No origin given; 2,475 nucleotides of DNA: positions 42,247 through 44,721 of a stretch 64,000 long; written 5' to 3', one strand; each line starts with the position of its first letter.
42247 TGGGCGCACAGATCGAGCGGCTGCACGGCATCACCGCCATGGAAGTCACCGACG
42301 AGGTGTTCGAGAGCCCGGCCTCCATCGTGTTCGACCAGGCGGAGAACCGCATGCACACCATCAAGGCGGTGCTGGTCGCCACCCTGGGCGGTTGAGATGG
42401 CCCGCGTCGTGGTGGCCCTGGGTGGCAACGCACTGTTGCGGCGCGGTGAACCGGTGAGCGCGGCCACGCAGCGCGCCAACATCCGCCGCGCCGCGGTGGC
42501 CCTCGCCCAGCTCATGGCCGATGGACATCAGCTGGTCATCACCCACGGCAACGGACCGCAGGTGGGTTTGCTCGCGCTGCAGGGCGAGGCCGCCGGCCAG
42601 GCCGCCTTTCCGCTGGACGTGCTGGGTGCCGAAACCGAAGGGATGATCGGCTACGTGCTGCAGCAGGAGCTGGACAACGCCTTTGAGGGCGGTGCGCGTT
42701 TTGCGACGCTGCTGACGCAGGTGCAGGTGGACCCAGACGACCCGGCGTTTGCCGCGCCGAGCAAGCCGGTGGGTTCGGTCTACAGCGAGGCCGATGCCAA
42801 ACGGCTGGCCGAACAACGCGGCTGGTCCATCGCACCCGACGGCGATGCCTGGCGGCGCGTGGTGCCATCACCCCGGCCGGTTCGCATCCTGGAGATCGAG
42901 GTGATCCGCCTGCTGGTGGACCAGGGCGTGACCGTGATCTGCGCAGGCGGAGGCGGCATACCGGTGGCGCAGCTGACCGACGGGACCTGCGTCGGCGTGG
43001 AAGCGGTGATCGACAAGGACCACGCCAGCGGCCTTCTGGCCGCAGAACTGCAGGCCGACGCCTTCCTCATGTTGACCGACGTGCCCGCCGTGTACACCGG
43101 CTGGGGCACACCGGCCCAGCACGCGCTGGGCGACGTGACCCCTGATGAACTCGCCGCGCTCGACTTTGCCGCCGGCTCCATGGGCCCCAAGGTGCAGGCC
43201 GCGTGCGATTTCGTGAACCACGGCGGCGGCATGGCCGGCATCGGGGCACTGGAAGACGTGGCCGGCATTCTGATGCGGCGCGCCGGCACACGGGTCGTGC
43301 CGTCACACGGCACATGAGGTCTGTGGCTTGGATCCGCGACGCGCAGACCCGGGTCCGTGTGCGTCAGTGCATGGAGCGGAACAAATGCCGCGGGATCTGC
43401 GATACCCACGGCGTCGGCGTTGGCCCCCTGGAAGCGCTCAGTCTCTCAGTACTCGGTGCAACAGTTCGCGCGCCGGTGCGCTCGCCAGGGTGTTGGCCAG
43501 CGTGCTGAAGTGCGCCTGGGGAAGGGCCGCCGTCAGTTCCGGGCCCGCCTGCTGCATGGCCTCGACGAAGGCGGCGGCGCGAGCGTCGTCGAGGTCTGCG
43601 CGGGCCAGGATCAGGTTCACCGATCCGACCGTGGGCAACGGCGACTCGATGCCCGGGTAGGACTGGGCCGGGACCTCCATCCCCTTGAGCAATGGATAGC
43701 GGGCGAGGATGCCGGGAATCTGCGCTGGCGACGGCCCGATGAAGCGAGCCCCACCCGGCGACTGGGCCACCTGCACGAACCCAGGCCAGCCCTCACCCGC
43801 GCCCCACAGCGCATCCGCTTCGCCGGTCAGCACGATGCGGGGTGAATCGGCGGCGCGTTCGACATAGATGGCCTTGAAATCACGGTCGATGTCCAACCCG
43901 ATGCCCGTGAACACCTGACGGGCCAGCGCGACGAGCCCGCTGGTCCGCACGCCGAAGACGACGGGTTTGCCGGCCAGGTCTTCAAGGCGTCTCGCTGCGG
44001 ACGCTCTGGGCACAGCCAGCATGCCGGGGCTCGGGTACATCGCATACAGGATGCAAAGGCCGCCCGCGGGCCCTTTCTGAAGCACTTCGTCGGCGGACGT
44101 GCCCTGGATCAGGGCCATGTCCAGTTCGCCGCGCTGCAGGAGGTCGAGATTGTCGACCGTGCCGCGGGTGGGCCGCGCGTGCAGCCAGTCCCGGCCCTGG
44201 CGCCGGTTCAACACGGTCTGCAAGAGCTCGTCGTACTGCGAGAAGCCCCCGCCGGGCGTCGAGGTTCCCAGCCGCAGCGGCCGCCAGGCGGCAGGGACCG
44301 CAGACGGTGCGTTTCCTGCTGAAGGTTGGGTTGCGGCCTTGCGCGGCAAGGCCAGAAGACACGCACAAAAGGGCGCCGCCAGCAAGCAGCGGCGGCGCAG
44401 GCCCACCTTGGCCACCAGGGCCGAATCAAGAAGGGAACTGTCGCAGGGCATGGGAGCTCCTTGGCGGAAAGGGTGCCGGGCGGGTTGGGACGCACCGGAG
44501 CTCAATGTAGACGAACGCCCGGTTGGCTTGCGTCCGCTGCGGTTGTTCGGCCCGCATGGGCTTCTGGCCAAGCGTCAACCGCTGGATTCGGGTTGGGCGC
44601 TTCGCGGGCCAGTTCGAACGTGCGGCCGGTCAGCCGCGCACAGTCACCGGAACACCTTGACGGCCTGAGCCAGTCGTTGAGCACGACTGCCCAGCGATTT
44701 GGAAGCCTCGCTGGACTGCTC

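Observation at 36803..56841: Three back-to-back pairs of FNR/ANR-type class II promoters define a hidden low-oxygen regulon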

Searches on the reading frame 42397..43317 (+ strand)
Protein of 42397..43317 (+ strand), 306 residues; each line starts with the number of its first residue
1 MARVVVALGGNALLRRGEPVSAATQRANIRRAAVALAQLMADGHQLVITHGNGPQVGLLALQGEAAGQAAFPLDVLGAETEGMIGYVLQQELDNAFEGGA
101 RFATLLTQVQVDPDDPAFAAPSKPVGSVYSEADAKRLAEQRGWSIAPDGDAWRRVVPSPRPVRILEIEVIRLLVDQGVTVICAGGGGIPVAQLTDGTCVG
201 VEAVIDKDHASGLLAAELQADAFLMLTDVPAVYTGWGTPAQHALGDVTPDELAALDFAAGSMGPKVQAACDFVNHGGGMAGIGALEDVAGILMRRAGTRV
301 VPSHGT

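Call 13: search_protein_families(library=pfam, proteins=[window:42397-43317:+])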
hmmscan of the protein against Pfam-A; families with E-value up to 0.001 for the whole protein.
window:42397-43317:+ (306 aa): 1 family
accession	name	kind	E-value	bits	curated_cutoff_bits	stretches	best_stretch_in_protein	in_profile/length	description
PF00696.33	AA_kinase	-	1e-26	94.6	24.9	1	3-277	2-227/234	Amino acid kinase family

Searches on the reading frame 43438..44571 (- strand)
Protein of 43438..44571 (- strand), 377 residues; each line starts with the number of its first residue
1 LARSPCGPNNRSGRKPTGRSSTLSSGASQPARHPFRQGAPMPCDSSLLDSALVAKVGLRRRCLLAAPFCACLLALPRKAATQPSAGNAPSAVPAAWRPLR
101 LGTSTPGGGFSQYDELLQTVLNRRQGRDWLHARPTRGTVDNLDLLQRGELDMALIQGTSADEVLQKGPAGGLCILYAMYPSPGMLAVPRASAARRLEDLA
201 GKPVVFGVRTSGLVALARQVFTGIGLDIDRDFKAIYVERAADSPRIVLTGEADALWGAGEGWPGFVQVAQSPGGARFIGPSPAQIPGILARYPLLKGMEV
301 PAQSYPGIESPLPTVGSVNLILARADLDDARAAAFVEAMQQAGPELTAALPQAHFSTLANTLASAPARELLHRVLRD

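Call 13: search_protein_families(library=pfam, proteins=[window:43438-44571:-])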
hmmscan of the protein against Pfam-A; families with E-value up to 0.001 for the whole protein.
window:43438-44571:- (377 aa): 2 families
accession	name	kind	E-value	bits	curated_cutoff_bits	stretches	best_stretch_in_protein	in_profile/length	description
PF16868.10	NMT1_3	-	1.7e-20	74.3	27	1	102-366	2-274/289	NMT1-like family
PF12974.12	Phosphonate-bd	-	2.7e-09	37.2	27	1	117-261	19-166/242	ABC transporter, phosphonate, periplasmic substrate-binding protein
